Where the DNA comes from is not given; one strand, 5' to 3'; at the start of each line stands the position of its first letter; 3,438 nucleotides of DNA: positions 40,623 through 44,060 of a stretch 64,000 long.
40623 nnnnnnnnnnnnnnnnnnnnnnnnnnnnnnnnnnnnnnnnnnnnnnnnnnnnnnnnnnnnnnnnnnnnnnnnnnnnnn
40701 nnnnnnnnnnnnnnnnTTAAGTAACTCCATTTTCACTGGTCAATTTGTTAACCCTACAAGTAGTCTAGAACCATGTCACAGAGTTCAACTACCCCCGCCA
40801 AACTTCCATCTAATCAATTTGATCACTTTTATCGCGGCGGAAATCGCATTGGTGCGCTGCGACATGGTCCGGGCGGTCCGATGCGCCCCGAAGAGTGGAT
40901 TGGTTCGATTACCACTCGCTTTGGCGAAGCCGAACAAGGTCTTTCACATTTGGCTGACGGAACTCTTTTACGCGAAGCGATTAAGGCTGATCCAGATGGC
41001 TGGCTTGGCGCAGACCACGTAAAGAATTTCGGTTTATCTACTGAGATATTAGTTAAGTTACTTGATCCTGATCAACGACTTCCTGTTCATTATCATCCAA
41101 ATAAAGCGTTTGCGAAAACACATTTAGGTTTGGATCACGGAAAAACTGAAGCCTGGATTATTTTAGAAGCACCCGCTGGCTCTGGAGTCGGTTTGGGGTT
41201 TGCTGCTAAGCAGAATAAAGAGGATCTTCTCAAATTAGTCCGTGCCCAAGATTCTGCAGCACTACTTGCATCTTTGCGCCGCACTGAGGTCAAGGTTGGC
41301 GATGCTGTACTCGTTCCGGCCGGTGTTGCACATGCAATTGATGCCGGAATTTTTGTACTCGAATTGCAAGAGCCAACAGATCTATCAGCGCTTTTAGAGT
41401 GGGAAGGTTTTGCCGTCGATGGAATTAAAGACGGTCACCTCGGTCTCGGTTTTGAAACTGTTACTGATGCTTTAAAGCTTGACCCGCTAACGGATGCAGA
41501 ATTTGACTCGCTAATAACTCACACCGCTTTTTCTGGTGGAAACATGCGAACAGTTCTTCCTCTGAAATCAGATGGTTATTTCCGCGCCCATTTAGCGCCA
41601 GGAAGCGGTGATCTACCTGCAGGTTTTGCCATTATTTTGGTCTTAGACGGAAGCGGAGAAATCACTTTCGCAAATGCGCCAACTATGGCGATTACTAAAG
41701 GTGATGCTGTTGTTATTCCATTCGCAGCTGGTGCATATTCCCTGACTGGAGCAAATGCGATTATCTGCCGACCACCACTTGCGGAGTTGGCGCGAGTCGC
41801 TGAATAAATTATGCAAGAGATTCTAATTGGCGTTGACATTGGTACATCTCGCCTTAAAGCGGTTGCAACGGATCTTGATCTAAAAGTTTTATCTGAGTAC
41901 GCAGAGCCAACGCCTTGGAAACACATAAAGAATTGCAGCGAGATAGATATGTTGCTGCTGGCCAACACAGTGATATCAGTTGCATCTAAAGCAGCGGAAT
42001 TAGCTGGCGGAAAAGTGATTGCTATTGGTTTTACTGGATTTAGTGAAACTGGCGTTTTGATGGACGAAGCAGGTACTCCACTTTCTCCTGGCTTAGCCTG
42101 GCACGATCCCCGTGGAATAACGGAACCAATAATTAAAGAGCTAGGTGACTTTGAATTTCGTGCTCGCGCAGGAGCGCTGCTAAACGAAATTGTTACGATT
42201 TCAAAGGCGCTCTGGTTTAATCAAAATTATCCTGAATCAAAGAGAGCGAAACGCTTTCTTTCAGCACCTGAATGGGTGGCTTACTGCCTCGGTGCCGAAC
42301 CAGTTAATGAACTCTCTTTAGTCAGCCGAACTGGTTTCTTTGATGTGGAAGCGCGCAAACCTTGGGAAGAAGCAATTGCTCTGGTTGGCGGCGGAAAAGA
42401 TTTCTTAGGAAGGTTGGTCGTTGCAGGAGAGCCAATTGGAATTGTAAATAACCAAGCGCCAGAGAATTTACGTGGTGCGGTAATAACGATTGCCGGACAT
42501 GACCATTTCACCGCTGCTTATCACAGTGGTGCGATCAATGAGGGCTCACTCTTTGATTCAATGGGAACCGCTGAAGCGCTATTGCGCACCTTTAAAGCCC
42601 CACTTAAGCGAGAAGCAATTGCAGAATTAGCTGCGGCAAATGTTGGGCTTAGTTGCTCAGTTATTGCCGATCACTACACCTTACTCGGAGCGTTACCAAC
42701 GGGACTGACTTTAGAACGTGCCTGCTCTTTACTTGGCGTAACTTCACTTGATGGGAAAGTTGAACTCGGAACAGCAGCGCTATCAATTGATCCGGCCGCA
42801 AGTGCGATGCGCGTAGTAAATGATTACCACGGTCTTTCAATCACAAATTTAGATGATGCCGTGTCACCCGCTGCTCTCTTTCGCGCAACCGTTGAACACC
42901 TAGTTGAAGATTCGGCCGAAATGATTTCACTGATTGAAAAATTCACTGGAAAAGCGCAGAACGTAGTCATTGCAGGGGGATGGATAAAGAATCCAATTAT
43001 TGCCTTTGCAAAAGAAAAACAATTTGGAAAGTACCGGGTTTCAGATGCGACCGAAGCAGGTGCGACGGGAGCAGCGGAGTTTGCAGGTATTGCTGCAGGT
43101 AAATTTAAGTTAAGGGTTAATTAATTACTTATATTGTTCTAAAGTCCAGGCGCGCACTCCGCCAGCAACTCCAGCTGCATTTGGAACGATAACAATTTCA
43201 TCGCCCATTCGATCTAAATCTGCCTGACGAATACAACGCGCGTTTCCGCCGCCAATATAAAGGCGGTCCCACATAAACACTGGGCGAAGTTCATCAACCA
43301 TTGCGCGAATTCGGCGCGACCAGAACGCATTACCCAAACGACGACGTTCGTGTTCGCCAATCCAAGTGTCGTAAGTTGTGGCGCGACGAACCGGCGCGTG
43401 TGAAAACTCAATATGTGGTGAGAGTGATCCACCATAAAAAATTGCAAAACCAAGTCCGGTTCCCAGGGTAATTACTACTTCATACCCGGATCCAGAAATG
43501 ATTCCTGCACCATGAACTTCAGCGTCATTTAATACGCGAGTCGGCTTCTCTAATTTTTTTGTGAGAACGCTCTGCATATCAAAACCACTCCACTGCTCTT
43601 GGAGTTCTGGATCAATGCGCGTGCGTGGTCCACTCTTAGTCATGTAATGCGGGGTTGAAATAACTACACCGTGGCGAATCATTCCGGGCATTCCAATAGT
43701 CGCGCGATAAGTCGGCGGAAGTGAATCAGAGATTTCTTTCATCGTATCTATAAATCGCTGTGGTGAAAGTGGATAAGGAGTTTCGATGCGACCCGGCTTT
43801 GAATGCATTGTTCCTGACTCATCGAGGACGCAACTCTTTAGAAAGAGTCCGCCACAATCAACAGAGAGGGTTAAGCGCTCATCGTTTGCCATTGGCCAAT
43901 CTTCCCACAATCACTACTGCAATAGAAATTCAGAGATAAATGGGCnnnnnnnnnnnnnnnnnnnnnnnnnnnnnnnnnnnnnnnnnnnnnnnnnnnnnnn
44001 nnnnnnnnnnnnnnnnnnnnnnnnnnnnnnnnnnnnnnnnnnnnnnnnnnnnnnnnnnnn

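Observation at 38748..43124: Divergent aldolase-Gfo / cupin-FGGY quartet as a candidate new downstream branch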

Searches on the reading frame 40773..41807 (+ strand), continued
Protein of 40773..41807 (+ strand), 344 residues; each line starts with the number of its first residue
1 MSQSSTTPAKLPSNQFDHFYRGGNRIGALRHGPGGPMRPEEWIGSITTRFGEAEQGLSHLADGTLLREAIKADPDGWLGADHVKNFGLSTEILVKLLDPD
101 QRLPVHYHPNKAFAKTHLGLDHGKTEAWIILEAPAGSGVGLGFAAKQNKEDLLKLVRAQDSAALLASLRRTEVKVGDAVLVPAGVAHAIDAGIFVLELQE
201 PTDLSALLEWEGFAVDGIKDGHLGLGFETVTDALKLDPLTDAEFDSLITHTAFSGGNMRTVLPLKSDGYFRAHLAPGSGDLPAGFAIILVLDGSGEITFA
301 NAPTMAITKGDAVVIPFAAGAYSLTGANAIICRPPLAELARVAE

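Call 65: search_solved_structures(query=P0132, max_evalue=0.0001)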
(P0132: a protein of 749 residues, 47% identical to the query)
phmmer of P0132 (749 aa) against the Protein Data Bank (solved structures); distinct sequences matched with E-value up to 0.0001: 2.
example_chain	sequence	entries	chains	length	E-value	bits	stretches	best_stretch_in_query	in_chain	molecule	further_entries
1qwr_A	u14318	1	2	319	2.4e-09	39.4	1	472-607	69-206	Mannose-6-phosphate isomerase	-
1zx5_A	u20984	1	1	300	3.6e-09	38.9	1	464-678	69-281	mannosephosphate isomerase, putative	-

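Call 70: find_homologous_proteins(query=L082:17200-18945:+, max_evalue=1e-20)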
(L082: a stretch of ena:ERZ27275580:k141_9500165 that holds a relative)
Query L082:17200-18945:+ (581 aa): 8000 proteins with E <= 1e-20 among 8000 candidates; the best 120 are listed.
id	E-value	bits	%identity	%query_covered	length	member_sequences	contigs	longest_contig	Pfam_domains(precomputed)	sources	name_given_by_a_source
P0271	0.0e+0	1264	99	100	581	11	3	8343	PF02733.23,PF02734.23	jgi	jgi:dihydroxyacetone kinase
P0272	0.0e+0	1181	94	100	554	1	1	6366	PF02733.23,PF02734.23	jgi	jgi:dihydroxyacetone kinase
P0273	8.5e-280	947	74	99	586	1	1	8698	PF02733.23,PF02734.23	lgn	-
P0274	8.7e-277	937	73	100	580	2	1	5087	PF02733.23,PF02734.23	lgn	-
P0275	5.0e-274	928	72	100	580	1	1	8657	PF02733.23,PF02734.23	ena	-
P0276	3.1e-272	922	71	100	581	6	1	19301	PF02733.23,PF02734.23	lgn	-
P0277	1.2e-254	864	69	99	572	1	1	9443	PF02733.23,PF02734.23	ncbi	-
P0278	1.8e-254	864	68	99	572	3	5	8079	PF02733.23,PF02734.23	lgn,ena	-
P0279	2.6e-254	863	69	99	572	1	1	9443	PF02733.23,PF02734.23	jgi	jgi:dihydroxyacetone kinase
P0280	5.3e-254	862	69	99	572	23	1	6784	PF02733.23,PF02734.23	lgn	-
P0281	2.4e-253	860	69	99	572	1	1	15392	PF02733.23,PF02734.23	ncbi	-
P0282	2.9e-253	860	66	100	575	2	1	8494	PF02733.23,PF02734.23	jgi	jgi:dihydroxyacetone kinase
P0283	2.9e-253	860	68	99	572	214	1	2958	PF02733.23,PF02734.23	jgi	-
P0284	4.0e-253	859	68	99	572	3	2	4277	PF02733.23,PF02734.23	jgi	jgi:dihydroxyacetone kinase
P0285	7.4e-253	858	69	99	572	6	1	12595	PF02733.23,PF02734.23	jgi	jgi:dihydroxyacetone kinase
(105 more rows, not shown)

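Call 75: predict_structure(alignment_id=A1)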
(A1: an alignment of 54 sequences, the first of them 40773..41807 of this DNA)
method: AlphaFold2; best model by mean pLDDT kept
length: 344 residues; sequences in the alignment: 54
mean_pLDDT: 96.3   pTM: 0.94
mean pLDDT of the five models: 96.3, 96.0, 96.0, 95.7, 95.6
residues with pLDDT >= 90: 327; 70-90: 13; 50-70: 4; < 50: 0
segments of 3 or more residues with pLDDT < 50: none
pLDDT, mean of each block of 10 residues (from residue 1): 81 96 97 94 98 97 97 98 98 98 98 98 98 98 98 97 98 98 98 98 97 91 94 98 98 90 97 95 98 98 98 98 98 96 82
secondary structure, 60 per line:
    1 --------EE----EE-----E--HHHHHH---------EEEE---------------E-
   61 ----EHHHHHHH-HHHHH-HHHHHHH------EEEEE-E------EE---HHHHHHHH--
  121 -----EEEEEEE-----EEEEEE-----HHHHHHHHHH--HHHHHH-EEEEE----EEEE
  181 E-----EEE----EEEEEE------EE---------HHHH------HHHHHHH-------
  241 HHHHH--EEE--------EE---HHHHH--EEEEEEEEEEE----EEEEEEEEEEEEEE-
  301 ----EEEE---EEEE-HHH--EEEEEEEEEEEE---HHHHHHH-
elements in order: H25-30 E40-43 H66-72 H74-78 H80-86 E93-97 H111-118 E126-132 E138-143 H149-158 H161-166 E168-172 E177-181 E187-189 E194-199 H217-220 H227-233 H241-245 E248-250 H264-268 E271-281 E286-299 E305-308 E312-315 E322-333 H337-343

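Call 77: fold_search(model_id=the predicted structure, library=pdb)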
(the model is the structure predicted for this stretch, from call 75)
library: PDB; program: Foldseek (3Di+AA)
matches with E <= 10: 1554; with E <= 0.001: 245
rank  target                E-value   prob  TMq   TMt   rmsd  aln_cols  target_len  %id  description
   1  1qwr_A                3.5e-23  1.00  0.71  0.77   4.1       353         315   20  Crystal Structure Analysis of the Mannose 6-Phosphate Isomerase from Bacillus subtilis (released 2004-03-02)
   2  1qwr_B                7.1e-22  1.00  0.71  0.77   4.3       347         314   21  Crystal Structure Analysis of the Mannose 6-Phosphate Isomerase from Bacillus subtilis (released 2004-03-02)
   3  1zx5                  2.4e-21  1.00  0.73  0.83   4.0       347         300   16  The structure of a putative mannosephosphate isomerase from Archaeoglobus fulgidus (released 2005-07-19)
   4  5zv0                  6.9e-20  1.00  0.70  0.63   5.3       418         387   16  Crystal structure of E264A mutant of phosphomannose isomerase from Salmonella typhimurium (released 2019-05-01)
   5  5zvu                  1.1e-19  1.00  0.71  0.64   5.6       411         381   15  Crystal structure of K132A mutant of phosphomannose isomerase from Salmonella typhimurium (released 2019-05-01)
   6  5zuw                  1.2e-19  1.00  0.71  0.63   5.4       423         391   15  Crystal structure of H99Q mutant of phosphomannose isomerase from Salmonella typhimurium (released 2019-05-01)
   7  5zvx                  2.1e-19  1.00  0.71  0.63   5.5       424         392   16  Crystal structure of K86A mutant of phosphomannose isomerase from Salmonella typhimurium (released 2019-05-01)
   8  5zvr                  3.3e-19  1.00  0.71  0.64   5.3       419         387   16  Crystal structure of R274A mutant of phosphomannose isomerase from Salmonella typhimurium (released 2019-05-01)
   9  5zt4                  3.7e-19  1.00  0.72  0.64   5.3       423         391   15  Crystal structure of H99A mutant of phosphomannose isomerase from Salmonella typhimurium (released 2019-05-01)
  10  2wfp                  3.7e-19  1.00  0.71  0.63   5.3       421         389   15  Crystal structure of mannose 6-phosphate isomerase (apo form) from Salmonella typhimurium (released 2009-07-14)
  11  3h1w                  4.4e-19  1.00  0.70  0.62   5.5       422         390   15  Crystal structure of mannose 6-phosphate isomerase bound with zinc and yttrium (released 2009-05-19)
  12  5zt5                  5.6e-19  1.00  0.71  0.63   5.5       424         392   16  Crystal structure of E134A mutant of phosphomannose isomerase from Salmonella typhimurium (released 2019-05-01)
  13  3h1y                  8.4e-19  1.00  0.70  0.62   5.7       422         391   16  Crystal structure of mannose 6-phosphate isomerase from Salmonella typhimurium bound to substrate (f6p)and metal atom (z (released 2009-05-19)
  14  5zuy                  1.5e-18  1.00  0.71  0.63   5.0       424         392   15  Crystal structure of E134H mutant of phosphomannose isomerase from Salmonella typhimurium (released 2019-05-01)
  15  5zt6                  1.9e-18  1.00  0.70  0.63   5.5       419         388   15  Crystal structure of H255A mutant of phosphomannose isomerase from Salmonella typhimurium (released 2019-05-01)
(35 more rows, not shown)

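Call 80: search_solved_structures(query=L067:15378-16364:+, max_evalue=1e-15)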
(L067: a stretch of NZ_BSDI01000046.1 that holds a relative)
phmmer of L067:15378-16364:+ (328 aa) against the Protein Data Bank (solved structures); distinct sequences matched with E-value up to 1e-15: 38.
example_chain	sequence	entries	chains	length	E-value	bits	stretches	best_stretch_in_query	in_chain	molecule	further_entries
5dkv_A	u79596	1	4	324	6.7e-56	193.2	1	31-325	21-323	ABC transporter substrate binding protein (Ribose)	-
4rxt_A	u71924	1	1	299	9.2e-39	137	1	49-322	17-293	Sugar ABC transporter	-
2ioy_A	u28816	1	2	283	2.6e-30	109.3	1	38-315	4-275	Periplasmic sugar-binding protein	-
6gq0_A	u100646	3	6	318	1e-27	100.8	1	46-314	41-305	Putative sugar binding protein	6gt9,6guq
3brs_A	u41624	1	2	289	3e-26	95.9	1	49-314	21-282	Periplasmic binding protein/LacI transcriptional regulator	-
2qvc_A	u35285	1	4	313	3.1e-26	95.9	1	41-286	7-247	Sugar ABC transporter, periplasmic sugar-binding protein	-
2h3h_A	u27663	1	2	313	3.7e-26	95.6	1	41-286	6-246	Sugar ABC transporter, periplasmic sugar-binding protein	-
3c6q_B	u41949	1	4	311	3.8e-26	95.6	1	41-286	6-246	Sugar ABC transporter, periplasmic sugar-binding protein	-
4wut_A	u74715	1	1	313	4.6e-26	95.3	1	36-324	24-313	ABC transporter substrate binding protein (Ribose)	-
2gx6_A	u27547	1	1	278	3.5e-25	92.4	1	39-312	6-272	D-ribose-binding periplasmic protein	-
1urp_A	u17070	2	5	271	5e-25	91.9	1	39-310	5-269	D-RIBOSE-BINDING PROTEIN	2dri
1dbp_A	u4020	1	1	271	9.1e-25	91.1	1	39-310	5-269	D-RIBOSE-BINDING PROTEIN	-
8wl5_A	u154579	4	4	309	1e-24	90.9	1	31-299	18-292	Allose ABC transporter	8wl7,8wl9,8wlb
7e7m_A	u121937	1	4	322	1.9e-24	90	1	9-315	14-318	D-ribose ABC transporter substrate-binding protein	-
1drk_A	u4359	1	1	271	2.1e-24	89.9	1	39-310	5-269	D-RIBOSE-BINDING PROTEIN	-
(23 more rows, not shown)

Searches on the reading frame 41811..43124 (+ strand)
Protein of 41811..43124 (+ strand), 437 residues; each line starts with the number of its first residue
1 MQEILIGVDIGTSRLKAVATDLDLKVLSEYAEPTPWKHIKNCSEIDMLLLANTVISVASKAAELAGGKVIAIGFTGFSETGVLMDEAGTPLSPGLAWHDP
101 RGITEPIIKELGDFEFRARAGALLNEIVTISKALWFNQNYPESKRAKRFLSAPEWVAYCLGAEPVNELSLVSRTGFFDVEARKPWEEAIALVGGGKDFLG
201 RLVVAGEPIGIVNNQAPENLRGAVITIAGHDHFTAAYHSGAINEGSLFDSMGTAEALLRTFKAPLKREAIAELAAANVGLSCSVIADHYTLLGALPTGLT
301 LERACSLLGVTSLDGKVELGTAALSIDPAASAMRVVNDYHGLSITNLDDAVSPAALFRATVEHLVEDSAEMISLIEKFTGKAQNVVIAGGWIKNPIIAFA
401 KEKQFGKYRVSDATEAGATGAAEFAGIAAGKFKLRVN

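Call 5: search_protein_families(library=pfam, proteins=[window:41811-43124:+])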
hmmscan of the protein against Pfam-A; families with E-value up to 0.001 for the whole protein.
window:41811-43124:+ (437 aa): 2 families
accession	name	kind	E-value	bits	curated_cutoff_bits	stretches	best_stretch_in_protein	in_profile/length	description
PF00370.27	FGGY_N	-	8.9e-28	98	28.8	1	5-236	2-243/245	FGGY family of carbohydrate kinases, N-terminal domain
PF01869.26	BcrAD_BadFG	-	0.00077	19.5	31.5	0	6-83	1-78/271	BadF/BadG/BcrA/BcrD ATPase family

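Call 6: search_protein_families(library=ncbifam, proteins=[window:41811-43124:+])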
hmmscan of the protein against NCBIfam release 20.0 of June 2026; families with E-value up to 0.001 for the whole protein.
window:41811-43124:+ (437 aa): 9 families
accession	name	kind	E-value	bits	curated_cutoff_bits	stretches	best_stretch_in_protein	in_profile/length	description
TIGR01312.1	XylB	equivalog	8.3e-31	107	380.25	1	6-432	1-442/481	xylulokinase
TIGR02628.1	fuculo_kin_coli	equivalog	7.7e-16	58.1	470.9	1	4-263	2-271/465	L-fuculokinase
TIGR01311.1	glycerol_kin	equivalog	4.4e-14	51.7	590.35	1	5-245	3-256/496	glycerol kinase GlpK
NF008187.0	PRK10939.1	equivalog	6.8e-14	51.4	528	1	3-245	4-258/521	autoinducer-2 kinase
TIGR01314.1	gntK_FGGY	equivalog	5.5e-13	48.3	648.55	1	5-207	2-210/505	gluconokinase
NF000756.0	PRK00047.1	subfamily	7.1e-11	41.1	498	1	6-258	8-273/502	glycerol kinase GlpK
TIGR02627.1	rhamnulo_kin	equivalog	3.1e-10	39.2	527.95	1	40-272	42-272/454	rhamnulokinase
NF007925.0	PRK10640.1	equivalog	1e-07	30.8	639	1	62-314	67-316/489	rhamnulokinase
NF011601.0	PRK15027.1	equivalog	4.9e-06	25.2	912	1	5-258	2-260/484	xylulokinase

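Call 9: search_solved_structures(query=window:41811-43124:+, max_evalue=0.001)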
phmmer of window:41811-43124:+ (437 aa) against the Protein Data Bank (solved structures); distinct sequences matched with E-value up to 0.001: 12.
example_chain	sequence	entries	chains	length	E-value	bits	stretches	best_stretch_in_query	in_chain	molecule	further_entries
5vm1_A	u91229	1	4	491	7.5e-12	48.2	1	5-260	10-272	Xylulokinase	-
5ya0_A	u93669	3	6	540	3.9e-08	36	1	5-231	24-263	Autoinducer-2 kinase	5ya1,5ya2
9lzi_A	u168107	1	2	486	5e-08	35.6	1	44-395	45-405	glycerol kinase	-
9lyy_A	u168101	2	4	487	5e-08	35.6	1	44-395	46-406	glycerol kinase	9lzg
9lyu_A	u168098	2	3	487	5e-08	35.6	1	44-395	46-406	glycerol kinase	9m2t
9lyu_B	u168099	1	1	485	5.2e-08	35.5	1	44-395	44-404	glycerol kinase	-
4c23_A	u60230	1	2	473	7.1e-08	35.1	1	50-257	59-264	L-FUCULOSE KINASE FUCK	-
2zf5_O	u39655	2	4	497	8.8e-08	34.8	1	2-264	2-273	Glycerol kinase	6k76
6k78_B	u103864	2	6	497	1.5e-07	34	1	2-258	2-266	Glycerol kinase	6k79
6k78_A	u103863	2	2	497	1.5e-07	34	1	2-258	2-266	Glycerol kinase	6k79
2itm_A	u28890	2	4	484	1e-05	28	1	6-317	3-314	Xylulose kinase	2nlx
3gbt_A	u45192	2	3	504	2.5e-05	26.7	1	4-188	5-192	Gluconate kinase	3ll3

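Call 56: search_solved_structures(query=A2, max_evalue=0.00001)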
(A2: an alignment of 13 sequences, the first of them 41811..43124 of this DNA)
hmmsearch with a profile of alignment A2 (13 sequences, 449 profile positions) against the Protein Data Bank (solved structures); distinct sequences matched with E-value up to 0.00001: 37.
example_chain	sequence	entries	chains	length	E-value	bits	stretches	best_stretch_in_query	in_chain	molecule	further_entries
3h3n_X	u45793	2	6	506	1.9e-24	89.7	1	4-260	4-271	Glycerol kinase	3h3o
3flc_O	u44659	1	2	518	2e-24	89.6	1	4-260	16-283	Glycerol kinase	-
3d7e_O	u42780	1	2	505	3.4e-24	88.8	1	7-260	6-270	Glycerol kinase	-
3h45_X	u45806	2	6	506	3.5e-24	88.8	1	4-260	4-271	Glycerol kinase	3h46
2dpn_A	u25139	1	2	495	4e-24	88.6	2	6-258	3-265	Glycerol kinase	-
1r59_O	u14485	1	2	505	5.3e-24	88.2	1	7-260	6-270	Glycerol kinase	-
2zf5_O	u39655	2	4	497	5.7e-24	88.1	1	4-269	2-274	Glycerol kinase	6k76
6k78_B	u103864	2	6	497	7.2e-24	87.7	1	4-262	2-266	Glycerol kinase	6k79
1xup_O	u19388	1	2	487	8.5e-24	87.5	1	8-260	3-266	Glycerol kinase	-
6k78_A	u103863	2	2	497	1.9e-23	86.3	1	4-262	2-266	Glycerol kinase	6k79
3g25_A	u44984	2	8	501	3e-23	85.7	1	3-260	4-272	Glycerol kinase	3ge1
2d4w_A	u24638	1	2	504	1.7e-20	76.6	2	7-262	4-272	glycerol kinase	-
6ude_A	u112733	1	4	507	2.3e-20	76.2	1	1-262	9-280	Glycerol kinase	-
3ezw_A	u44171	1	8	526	6.8e-20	74.7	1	5-259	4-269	Glycerol kinase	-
1bu6_O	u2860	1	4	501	9.1e-20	74.2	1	5-259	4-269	PROTEIN (GLYCEROL KINASE)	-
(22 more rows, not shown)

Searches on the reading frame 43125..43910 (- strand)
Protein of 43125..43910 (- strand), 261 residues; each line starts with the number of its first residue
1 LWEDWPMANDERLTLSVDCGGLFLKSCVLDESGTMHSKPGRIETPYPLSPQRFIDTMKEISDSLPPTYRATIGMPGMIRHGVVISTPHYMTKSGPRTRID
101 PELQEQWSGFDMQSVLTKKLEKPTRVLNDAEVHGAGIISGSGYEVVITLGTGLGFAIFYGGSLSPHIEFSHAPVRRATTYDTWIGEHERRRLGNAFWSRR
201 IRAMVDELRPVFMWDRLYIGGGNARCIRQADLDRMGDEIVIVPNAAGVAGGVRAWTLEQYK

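Call 5: search_protein_families(library=pfam, proteins=[window:43125-43910:-])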
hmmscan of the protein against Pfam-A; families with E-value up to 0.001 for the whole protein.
window:43125-43910:- (261 aa): 1 family
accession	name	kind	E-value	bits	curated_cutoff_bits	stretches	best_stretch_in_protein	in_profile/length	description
PF00480.26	ROK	-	1.5e-08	35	22.9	1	15-163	2-144/294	ROK family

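Call 6: search_protein_families(library=ncbifam, proteins=[window:43125-43910:-])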
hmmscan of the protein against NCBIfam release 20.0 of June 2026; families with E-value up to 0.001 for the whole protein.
window:43125-43910:- (261 aa): 3 families
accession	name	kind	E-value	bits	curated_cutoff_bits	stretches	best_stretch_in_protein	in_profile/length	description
NF045942.1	PolPhglucPhase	equivalog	9.5e-22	77.9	250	1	15-248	3-234/242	polyphosphate--glucose phosphotransferase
TIGR00744.1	ROK_glcA_fam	subfamily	1.4e-06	27.8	260.35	1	16-163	2-145/318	ROK family glucokinase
NF003461.0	PRK05082.1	subfamily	0.0007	19.1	283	0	14-134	3-110/291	N-acetylmannosamine kinase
